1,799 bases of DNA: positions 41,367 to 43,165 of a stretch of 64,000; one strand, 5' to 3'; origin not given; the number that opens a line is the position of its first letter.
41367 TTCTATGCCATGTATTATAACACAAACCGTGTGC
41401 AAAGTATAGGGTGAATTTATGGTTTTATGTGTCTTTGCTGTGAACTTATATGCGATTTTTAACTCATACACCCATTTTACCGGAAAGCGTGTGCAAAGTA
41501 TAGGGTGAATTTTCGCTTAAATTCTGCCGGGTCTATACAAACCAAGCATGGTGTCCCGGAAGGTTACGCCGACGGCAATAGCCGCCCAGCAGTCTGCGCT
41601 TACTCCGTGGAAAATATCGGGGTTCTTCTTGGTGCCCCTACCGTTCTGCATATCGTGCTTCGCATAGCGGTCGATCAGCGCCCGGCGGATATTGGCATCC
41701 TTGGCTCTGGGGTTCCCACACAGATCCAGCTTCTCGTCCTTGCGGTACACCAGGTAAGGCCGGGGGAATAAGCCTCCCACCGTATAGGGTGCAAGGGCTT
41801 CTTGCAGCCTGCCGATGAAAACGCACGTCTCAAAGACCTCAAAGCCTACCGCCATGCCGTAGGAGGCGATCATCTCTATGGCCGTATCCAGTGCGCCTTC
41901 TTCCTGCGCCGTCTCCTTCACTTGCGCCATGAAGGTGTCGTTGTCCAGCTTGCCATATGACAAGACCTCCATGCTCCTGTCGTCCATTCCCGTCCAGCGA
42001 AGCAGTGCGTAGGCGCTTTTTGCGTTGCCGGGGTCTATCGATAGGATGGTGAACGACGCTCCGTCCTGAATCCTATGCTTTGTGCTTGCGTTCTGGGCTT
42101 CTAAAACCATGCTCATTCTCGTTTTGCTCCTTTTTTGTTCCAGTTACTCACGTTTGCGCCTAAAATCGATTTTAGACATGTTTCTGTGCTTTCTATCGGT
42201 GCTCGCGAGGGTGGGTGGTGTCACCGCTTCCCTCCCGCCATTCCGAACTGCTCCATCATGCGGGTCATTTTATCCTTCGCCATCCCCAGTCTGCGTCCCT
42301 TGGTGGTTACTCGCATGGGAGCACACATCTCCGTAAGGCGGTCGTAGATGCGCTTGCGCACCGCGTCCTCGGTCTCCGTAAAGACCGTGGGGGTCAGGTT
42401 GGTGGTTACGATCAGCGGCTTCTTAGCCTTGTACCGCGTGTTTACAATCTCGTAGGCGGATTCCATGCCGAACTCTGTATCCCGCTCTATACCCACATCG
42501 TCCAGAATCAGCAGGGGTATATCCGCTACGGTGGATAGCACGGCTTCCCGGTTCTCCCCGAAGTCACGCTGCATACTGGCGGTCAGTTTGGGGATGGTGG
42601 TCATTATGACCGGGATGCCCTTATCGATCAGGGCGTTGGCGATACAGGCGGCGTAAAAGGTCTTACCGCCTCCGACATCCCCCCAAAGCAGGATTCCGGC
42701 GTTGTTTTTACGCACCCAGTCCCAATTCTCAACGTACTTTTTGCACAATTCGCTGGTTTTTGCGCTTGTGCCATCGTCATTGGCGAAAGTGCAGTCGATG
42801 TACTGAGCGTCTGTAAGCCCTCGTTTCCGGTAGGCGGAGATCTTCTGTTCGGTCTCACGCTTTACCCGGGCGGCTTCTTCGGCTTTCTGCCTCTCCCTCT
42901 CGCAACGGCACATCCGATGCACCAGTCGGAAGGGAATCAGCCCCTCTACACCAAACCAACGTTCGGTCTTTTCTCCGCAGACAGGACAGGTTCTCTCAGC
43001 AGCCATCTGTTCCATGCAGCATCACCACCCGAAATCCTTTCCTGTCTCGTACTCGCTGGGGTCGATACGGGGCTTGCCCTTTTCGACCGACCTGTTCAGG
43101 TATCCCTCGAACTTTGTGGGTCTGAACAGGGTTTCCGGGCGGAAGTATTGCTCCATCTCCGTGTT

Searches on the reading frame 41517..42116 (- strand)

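Call 80: search_protein_families(library=phrogs, proteins=[window:41517-42116:-], max_evalue=0.001)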
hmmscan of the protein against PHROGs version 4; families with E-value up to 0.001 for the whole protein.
window:41517-42116:- (199 aa): 1 family
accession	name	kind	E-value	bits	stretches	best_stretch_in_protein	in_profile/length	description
phrog_1770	-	DNA, RNA and nucleotide metabolism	3.6e-12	47.6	1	23-187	5-146/158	Holliday junction resolvase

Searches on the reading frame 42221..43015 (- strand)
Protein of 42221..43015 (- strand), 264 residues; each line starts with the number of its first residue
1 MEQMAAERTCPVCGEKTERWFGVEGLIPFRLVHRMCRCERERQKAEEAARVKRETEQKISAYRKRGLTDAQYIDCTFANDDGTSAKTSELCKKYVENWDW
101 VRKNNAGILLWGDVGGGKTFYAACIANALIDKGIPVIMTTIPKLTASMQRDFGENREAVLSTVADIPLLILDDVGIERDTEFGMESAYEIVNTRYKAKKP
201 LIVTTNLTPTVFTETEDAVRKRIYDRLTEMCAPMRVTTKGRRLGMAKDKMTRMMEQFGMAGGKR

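Call 80: search_protein_families(library=phrogs, proteins=[window:42221-43015:-], max_evalue=0.001)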
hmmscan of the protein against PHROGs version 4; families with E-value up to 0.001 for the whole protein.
window:42221-43015:- (264 aa): 5 families
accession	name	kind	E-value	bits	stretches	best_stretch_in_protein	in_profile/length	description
phrog_50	-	DNA, RNA and nucleotide metabolism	1.1e-53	184.2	1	7-256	275-524/570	DnaC-like helicase loader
phrog_3277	-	DNA, RNA and nucleotide metabolism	6.1e-33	115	1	100-255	4-166/168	DnaC-like helicase loader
phrog_26922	-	DNA, RNA and nucleotide metabolism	3.8e-10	41.2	1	162-232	8-75/92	DnaC-like helicase loader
phrog_2376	-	other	6.2e-07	30.1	1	92-140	62-109/363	ATPase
phrog_27475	-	unknown function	9.8e-06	25.3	1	46-215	390-553/599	-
